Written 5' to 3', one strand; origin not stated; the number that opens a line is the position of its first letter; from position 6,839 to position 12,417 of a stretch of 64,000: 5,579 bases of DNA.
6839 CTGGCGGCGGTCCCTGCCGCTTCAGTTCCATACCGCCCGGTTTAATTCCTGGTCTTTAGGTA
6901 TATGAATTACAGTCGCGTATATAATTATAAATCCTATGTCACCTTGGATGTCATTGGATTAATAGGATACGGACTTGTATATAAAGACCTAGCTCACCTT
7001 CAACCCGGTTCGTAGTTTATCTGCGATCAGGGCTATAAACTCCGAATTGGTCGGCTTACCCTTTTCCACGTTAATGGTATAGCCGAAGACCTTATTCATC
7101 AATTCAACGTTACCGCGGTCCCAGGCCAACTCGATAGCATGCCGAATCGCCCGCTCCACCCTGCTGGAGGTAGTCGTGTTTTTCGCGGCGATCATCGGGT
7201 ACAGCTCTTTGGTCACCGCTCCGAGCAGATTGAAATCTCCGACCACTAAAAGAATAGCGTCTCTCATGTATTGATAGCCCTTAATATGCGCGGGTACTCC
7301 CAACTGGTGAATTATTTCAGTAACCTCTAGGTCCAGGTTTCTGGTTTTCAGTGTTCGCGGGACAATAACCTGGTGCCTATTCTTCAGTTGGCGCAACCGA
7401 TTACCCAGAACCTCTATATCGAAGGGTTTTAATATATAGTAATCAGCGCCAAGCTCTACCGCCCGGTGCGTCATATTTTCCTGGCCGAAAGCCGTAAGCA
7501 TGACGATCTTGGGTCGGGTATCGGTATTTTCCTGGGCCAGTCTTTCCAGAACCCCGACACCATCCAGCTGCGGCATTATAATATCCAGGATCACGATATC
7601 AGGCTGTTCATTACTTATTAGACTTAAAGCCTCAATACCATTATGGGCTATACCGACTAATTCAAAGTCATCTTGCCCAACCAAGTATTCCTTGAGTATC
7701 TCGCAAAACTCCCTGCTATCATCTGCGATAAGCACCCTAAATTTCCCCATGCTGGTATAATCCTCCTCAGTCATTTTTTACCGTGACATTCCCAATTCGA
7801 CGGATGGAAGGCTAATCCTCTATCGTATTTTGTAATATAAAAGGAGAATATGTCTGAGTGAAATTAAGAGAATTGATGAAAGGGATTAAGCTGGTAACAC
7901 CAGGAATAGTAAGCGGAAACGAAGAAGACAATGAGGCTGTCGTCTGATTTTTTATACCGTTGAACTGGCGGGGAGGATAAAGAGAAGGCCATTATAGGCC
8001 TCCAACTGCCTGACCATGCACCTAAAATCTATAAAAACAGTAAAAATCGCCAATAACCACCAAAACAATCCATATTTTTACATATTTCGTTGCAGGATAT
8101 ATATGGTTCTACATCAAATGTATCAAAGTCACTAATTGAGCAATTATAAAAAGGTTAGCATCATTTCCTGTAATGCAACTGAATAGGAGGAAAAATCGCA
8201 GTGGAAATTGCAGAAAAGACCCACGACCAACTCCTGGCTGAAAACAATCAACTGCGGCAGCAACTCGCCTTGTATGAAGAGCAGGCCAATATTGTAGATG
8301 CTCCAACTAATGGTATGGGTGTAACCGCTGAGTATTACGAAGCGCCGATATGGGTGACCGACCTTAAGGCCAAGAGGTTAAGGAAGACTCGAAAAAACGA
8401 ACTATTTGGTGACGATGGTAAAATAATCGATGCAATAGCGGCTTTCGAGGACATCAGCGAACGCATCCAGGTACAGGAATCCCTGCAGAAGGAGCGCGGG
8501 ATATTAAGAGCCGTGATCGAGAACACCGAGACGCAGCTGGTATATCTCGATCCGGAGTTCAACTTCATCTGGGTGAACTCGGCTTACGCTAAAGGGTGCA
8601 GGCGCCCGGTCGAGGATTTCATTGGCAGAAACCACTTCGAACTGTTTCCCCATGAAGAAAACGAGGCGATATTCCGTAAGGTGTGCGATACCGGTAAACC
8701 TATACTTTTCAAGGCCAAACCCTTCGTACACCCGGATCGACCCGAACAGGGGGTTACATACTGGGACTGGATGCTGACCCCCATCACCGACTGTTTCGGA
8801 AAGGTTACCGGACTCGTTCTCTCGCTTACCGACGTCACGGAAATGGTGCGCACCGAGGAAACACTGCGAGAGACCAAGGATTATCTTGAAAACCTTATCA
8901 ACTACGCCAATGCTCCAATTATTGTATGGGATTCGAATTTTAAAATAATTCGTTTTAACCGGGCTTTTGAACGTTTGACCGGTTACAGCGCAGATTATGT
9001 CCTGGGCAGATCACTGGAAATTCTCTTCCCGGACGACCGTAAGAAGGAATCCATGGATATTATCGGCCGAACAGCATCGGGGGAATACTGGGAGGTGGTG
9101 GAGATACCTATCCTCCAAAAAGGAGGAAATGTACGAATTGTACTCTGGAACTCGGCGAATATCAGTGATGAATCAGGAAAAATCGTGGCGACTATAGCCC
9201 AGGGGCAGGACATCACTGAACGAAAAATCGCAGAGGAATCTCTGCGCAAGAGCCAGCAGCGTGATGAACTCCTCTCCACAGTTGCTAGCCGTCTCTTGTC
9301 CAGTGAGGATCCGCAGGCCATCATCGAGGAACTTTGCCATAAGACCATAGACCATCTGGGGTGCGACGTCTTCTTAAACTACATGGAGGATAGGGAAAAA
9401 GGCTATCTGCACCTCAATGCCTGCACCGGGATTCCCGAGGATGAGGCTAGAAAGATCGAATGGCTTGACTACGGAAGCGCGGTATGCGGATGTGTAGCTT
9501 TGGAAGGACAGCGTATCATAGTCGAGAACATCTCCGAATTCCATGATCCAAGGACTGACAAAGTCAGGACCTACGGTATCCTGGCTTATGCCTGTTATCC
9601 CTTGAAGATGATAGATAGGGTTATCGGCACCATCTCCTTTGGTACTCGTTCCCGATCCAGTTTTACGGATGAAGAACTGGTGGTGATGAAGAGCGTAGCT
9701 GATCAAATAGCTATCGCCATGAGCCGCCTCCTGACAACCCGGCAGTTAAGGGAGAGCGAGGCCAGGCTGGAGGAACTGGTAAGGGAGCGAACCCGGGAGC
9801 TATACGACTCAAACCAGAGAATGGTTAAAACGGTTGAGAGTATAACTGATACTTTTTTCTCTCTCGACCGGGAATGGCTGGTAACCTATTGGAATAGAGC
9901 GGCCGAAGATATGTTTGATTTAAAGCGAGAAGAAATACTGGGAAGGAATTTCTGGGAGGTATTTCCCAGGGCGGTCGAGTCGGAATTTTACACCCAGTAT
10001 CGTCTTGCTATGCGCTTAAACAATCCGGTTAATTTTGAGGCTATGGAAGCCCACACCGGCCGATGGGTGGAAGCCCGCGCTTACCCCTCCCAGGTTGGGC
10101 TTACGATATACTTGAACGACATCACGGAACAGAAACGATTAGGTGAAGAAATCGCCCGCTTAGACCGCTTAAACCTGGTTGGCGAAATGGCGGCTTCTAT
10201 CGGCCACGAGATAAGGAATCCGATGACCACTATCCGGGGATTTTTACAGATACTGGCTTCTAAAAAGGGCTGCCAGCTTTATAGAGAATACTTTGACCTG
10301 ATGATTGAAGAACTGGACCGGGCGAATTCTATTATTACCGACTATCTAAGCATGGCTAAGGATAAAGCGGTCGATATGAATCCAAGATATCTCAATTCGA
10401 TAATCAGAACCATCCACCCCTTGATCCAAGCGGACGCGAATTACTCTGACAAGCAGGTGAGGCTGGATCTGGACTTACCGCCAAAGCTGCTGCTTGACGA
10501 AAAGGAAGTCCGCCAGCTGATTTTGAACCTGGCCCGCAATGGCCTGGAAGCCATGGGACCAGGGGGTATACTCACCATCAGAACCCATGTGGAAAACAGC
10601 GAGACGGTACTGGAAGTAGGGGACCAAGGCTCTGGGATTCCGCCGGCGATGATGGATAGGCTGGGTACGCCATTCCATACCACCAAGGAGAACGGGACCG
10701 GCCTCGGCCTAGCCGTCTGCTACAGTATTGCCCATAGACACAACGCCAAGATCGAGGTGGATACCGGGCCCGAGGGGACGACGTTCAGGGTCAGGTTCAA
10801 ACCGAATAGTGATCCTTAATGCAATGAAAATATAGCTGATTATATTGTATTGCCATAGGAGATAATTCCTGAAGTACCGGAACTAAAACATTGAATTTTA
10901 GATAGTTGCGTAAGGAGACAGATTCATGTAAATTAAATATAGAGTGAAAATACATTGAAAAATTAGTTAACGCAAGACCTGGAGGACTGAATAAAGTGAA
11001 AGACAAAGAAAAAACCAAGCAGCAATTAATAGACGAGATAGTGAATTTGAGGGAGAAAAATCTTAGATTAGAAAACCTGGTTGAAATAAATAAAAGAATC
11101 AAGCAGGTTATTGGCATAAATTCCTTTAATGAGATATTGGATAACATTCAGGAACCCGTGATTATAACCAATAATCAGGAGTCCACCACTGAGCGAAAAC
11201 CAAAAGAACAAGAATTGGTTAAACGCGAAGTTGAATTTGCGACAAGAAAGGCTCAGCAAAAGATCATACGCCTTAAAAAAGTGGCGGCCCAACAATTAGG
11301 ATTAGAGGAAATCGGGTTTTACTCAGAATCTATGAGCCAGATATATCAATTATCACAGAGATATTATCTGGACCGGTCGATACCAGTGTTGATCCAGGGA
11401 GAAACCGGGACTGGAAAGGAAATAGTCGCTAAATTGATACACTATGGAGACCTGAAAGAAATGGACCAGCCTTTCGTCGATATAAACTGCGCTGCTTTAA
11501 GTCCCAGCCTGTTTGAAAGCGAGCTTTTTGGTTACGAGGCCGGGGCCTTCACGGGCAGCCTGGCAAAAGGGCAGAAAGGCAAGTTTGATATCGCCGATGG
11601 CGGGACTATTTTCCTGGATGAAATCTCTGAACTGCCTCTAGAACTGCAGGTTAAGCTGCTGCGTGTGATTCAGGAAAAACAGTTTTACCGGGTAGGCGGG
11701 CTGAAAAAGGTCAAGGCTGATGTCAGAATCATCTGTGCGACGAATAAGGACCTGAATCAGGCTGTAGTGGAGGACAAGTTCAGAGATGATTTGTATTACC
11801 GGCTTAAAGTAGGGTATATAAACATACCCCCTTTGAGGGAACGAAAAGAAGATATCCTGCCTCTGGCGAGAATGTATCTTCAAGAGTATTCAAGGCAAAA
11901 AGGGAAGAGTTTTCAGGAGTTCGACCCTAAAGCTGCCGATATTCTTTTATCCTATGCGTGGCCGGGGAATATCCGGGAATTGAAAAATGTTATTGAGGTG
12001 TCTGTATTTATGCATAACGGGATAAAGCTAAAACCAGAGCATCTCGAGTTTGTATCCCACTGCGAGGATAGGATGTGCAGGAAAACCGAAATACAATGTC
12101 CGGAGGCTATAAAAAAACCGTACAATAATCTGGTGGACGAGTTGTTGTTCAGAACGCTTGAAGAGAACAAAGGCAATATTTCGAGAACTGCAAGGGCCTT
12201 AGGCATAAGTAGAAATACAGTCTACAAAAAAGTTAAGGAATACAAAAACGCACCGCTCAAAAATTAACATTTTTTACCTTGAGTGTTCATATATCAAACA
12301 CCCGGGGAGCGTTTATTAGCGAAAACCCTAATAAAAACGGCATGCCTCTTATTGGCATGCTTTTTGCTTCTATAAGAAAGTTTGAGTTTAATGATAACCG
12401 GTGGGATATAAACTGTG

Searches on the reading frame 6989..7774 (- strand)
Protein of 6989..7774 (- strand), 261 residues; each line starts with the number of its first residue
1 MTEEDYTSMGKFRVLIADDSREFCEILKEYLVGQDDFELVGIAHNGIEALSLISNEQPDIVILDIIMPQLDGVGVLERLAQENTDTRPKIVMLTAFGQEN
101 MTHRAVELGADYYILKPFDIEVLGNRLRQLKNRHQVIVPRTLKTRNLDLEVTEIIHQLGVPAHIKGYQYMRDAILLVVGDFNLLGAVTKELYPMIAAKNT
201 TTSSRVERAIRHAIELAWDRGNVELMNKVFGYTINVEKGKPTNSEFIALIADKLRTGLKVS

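Call 40: search_protein_families(library=ncbifam, max_evalue=1e-30, proteins=[window:6989-7774:-])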
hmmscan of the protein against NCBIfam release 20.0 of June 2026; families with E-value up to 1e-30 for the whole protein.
window:6989-7774:- (261 aa): 1 family
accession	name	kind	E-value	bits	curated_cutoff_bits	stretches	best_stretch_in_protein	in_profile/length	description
TIGR02875.1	spore_0_A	equivalog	7.3e-119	395.8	200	1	11-261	2-262/262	sporulation transcription factor Spo0A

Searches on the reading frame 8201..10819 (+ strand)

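Call 40: search_protein_families(library=ncbifam, max_evalue=1e-30, proteins=[window:8201-10819:+])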
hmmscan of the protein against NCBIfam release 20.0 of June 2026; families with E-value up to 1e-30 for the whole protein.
window:8201-10819:+ (872 aa): 10 families
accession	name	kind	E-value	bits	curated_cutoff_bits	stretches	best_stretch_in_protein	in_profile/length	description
NF008468.0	PRK11360.1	equivalog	2.1e-84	284.1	646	1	533-869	262-609/616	two-component system sensor histidine kinase AtoS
NF053867.1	SprKinKinDBac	equivalog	6.3e-47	160.2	775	1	642-865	271-494/500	sporulation kinase KinD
TIGR00229.1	sensory_box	domain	5.5e-46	155.8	22.9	0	223-348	1-126/126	PAS domain S-box protein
NF046044.1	PnpS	equivalog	6.1e-45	153.9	400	1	506-866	22-389/390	two-component system histidine kinase PnpS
NF007688.0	PRK10364.1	equivalog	1e-43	149.8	479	1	644-864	224-447/460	two-component system sensor histidine kinase ZraS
TIGR02966.1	phoR_proteo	equivalog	8.5e-38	130.2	334.2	1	538-866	5-333/333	phosphate regulon sensor histidine kinase PhoR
NF033092.0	HK_WalK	equivalog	3.4e-32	111.8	725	0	518-863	237-589/594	cell wall metabolism sensor histidine kinase WalK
NF047497.1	HK_LIC_12097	equivalog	6.9e-32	110.6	500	0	638-866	128-364/367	LIC_12097 family sensor histidine kinase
NF010411.0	PRK13837.1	equivalog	1e-31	109.8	647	0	642-868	432-675/828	two-component system VirA-like sensor kinase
NF041777.1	sens_FixL_Rhizob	equivalog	1.1e-31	110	850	0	643-864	245-477/485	sensor protein FixL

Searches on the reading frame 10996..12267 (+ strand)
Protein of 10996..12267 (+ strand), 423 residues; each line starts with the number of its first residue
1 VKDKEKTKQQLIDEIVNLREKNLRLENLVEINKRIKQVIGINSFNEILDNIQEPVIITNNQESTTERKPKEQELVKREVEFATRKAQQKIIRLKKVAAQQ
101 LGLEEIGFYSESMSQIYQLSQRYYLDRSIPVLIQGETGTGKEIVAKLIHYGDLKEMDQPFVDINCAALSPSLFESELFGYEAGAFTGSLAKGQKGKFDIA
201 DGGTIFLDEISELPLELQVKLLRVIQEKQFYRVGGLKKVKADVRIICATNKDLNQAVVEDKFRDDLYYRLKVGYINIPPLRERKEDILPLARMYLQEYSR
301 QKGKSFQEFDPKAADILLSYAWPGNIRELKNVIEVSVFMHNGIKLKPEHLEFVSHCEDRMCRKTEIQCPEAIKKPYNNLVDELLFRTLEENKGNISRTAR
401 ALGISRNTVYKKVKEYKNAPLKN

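Call 40: search_protein_families(library=ncbifam, max_evalue=1e-30, proteins=[window:10996-12267:+])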
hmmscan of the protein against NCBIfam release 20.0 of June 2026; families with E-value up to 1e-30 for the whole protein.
window:10996-12267:+ (423 aa): 23 families
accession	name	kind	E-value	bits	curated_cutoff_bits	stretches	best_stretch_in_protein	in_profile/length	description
NF041552.1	TF_PrdR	equivalog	1.4e-99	334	795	1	53-417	216-577/577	sigma-54 dependent transcriptional regulator PrdR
NF008469.0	PRK11361.1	equivalog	1.8e-91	307.2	714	1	74-419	115-457/461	acetoacetate metabolism transcriptional regulator AtoC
TIGR02915.1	PEP_resp_reg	equivalog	2.6e-90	303.4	502.6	1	73-416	107-442/445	PEP-CTERM-box response regulator transcription factor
TIGR01817.1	nifA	equivalog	3.4e-90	303.3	528.85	1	80-371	169-460/534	nif-specific transcriptional activator NifA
NF011953.0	PRK15424.1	equivalog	1.3e-84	284.7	703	1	92-417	207-535/538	propionate catabolism operon regulatory protein PrpR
NF038308.1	RNA_repair_RtcR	equivalog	6.6e-84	282.6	650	1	63-355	140-437/530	RNA repair transcriptional activator RtcR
NF003451.0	PRK05022.1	equivalog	1e-83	281.8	476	1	91-414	177-506/512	nitric oxide reductase transcriptional regulator NorR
TIGR02329.1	propionate_PrpR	equivalog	1.2e-83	281.6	499.2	1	103-414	211-525/526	propionate catabolism operon regulatory protein PrpR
TIGR01818.1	ntrC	equivalog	1.7e-83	281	558.6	1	95-415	126-462/463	nitrogen regulation protein NR(I)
TIGR02974.1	phageshock_pspF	equivalog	5.5e-82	275.7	443.55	1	114-342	10-235/336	phage shock protein operon transcriptional activator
NF050807.1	TransRegFlbDCaul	equivalog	3e-78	263.7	750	1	110-419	124-441/454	sigma-54-dependent transcriptional regulator FlbD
NF041946.1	LuxO_transreg_Vib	equivalog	1.7e-75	254.6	800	1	69-418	98-462/463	quorum-sensing sigma-54 dependent transcriptional regulator LuxO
NF007689.0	PRK10365.1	equivalog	4.6e-74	249.8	760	1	127-413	161-439/441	sigma-54-dependent response regulator transcription factor ZraR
NF041906.1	V4R_TF_MobR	exception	2.1e-72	244.4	999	1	127-415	254-543/544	phenol degradation transcriptional regulator MobR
NF008176.1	PRK10923.1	equivalog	4.7e-72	243.1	620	1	74-415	114-465/469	nitrogen regulation protein NR(I)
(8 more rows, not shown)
